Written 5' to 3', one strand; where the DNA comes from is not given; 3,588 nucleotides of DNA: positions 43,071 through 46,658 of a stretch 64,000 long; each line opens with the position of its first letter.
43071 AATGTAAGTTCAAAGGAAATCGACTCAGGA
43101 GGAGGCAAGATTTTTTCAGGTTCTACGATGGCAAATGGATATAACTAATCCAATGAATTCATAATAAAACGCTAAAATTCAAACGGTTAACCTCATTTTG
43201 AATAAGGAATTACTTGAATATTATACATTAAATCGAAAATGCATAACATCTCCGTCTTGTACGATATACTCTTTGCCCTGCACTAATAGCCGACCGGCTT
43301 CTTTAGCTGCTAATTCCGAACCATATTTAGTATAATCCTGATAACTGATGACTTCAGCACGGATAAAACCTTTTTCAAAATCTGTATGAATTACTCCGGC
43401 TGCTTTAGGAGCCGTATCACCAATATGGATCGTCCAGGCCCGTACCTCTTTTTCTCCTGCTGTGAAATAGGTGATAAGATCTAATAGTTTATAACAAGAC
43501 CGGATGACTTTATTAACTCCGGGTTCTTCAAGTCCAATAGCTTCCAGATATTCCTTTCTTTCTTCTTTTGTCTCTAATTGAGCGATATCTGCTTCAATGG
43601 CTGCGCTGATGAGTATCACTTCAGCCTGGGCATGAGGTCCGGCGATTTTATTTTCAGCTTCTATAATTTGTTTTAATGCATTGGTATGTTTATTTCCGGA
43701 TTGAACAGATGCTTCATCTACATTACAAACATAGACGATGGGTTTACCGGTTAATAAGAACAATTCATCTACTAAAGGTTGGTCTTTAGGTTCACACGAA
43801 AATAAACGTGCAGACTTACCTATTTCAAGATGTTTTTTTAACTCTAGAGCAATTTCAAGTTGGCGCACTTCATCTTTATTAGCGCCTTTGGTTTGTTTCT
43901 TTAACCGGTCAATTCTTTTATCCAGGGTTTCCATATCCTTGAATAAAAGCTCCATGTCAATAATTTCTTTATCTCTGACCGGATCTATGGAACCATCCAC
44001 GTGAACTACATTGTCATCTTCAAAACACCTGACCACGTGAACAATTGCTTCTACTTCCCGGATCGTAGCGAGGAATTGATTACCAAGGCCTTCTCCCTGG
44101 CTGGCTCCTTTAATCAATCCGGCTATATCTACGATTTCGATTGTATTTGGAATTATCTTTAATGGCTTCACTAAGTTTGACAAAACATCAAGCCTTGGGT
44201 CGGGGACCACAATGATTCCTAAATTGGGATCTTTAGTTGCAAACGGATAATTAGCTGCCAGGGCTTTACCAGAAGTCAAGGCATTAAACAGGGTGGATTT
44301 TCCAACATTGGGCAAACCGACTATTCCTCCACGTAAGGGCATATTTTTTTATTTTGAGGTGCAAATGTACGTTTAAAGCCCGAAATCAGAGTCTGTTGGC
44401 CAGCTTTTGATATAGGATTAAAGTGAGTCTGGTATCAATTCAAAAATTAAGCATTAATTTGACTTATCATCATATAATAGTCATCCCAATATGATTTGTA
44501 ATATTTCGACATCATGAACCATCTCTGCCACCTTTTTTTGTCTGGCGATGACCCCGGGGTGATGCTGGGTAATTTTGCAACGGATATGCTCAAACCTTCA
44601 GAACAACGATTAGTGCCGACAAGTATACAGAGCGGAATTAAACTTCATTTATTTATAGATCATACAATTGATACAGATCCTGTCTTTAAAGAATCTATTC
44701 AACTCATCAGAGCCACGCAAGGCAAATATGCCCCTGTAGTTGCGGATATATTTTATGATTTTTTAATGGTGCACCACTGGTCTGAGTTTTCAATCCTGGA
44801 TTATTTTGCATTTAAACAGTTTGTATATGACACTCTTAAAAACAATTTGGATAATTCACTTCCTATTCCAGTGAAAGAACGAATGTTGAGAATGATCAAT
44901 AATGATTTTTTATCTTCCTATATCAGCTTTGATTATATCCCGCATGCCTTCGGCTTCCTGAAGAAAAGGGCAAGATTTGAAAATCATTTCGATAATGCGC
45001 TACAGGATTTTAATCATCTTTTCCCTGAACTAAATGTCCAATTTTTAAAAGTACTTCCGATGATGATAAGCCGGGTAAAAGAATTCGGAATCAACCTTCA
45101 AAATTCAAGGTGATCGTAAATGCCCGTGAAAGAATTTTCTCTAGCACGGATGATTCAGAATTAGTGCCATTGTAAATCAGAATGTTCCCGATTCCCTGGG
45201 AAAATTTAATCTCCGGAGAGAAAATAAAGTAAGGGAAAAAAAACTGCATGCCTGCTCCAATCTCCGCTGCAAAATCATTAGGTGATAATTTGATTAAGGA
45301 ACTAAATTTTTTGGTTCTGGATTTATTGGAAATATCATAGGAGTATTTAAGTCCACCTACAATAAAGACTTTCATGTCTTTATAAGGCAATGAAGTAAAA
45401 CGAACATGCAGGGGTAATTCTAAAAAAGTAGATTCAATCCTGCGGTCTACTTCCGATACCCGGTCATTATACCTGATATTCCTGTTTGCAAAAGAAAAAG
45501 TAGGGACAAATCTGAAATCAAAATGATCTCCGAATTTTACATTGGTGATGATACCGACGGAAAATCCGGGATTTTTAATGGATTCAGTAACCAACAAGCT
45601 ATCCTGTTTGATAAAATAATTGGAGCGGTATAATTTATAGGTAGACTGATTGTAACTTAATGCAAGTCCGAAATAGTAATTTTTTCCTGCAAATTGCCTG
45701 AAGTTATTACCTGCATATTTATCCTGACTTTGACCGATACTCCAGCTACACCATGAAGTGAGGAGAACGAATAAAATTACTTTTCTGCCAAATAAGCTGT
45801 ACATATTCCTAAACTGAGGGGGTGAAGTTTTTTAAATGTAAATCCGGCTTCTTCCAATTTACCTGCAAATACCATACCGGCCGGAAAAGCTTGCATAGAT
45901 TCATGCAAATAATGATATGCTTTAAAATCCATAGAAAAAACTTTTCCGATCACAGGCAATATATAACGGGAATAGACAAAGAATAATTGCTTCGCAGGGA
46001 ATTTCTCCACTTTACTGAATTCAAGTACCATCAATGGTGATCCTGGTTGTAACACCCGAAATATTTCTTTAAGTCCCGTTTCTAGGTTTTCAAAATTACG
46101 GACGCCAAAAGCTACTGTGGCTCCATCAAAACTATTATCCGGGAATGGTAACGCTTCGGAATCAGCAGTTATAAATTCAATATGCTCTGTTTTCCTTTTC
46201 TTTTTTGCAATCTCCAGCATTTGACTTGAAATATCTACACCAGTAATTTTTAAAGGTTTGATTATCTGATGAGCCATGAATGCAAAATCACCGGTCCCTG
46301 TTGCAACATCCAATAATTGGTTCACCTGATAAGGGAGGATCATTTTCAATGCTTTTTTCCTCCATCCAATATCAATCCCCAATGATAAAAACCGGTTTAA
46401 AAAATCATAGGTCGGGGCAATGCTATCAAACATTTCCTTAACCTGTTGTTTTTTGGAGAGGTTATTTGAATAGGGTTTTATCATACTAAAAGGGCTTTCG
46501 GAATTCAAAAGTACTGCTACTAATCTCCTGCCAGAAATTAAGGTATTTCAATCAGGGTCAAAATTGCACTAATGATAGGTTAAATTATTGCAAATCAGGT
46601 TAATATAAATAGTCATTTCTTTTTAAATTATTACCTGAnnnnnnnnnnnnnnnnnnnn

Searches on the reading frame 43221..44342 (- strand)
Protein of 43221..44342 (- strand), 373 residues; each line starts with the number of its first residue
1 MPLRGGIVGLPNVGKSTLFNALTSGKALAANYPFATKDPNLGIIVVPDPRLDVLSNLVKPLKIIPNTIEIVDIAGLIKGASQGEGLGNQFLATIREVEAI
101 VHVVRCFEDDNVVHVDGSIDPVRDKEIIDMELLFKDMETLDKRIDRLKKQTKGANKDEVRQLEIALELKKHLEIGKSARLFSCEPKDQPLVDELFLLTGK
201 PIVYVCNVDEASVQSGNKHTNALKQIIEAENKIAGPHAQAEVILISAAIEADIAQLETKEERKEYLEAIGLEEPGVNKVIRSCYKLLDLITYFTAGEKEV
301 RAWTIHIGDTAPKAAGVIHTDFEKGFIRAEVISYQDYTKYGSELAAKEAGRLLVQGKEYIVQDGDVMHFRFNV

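Call 54: search_protein_families(library=pfam, proteins=[window:43221-44342:-], max_evalue=0.00001)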
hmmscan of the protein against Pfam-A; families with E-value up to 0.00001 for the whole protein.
window:43221-44342:- (373 aa): 3 families
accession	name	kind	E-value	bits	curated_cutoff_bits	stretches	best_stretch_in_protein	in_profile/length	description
PF06071.19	YchF-GTPase_C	-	5.7e-40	135.8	27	1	289-372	1-84/84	Protein of unknown function (DUF933)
PF01926.29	MMR_HSR1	-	6.5e-23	81.4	21.9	1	6-114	3-91/113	50S ribosome-binding GTPase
PF02421.24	FeoB_N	-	5e-07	29.8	27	1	7-44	5-42/156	Ferrous iron transport protein B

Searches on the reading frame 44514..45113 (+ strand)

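Call 54: search_protein_families(library=pfam, proteins=[window:44514-45113:+], max_evalue=0.00001)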
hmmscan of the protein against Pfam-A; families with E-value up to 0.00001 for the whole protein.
window:44514-45113:+ (199 aa): 1 family
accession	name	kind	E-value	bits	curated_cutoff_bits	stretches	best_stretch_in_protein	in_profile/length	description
PF04336.18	ACP_PD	-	5.1e-43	147.7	27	1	1-182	1-181/183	Acyl carrier protein phosphodiesterase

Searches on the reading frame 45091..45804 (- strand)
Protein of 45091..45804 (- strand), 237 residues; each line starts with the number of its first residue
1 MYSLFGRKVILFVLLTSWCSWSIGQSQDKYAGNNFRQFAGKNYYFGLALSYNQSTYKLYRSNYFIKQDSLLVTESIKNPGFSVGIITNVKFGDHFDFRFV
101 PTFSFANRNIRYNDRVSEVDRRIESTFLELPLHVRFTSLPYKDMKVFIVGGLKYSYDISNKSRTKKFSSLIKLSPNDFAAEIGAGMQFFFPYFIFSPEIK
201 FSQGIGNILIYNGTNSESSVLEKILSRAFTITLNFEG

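Call 54: search_protein_families(library=pfam, proteins=[window:45091-45804:-], max_evalue=0.00001)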
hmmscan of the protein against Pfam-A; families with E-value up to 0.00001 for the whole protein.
window:45091-45804:- (237 aa): 1 family
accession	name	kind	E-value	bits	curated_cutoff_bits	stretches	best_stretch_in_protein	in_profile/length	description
PF13568.12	OMP_b-brl_2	-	1.4e-13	51.7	27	1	41-208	7-173/175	Outer membrane protein beta-barrel domain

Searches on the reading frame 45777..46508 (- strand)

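Call 54: search_protein_families(library=pfam, proteins=[window:45777-46508:-], max_evalue=0.00001)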
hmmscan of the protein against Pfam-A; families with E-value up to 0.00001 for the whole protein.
window:45777-46508:- (243 aa): 6 families
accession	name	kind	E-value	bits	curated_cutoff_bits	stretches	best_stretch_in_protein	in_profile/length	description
PF01209.24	Ubie_methyltran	-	8.8e-64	215.5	20.1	1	18-242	4-232/233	ubiE/COQ5 methyltransferase family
PF08241.18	Methyltransf_11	-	1.1e-20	74.5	21.2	1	66-159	1-93/95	Methyltransferase domain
PF13649.12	Methyltransf_25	-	2.6e-20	73.3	27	1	66-156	2-96/97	Methyltransferase domain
PF13847.12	Methyltransf_31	-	1.8e-16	60.6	27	1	64-172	6-120/145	Methyltransferase domain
PF08242.18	Methyltransf_12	-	2e-10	41.7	30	1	66-157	1-96/98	Methyltransferase domain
PF13489.12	Methyltransf_23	-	2.8e-06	27.6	27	1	62-164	23-119/164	Methyltransferase domain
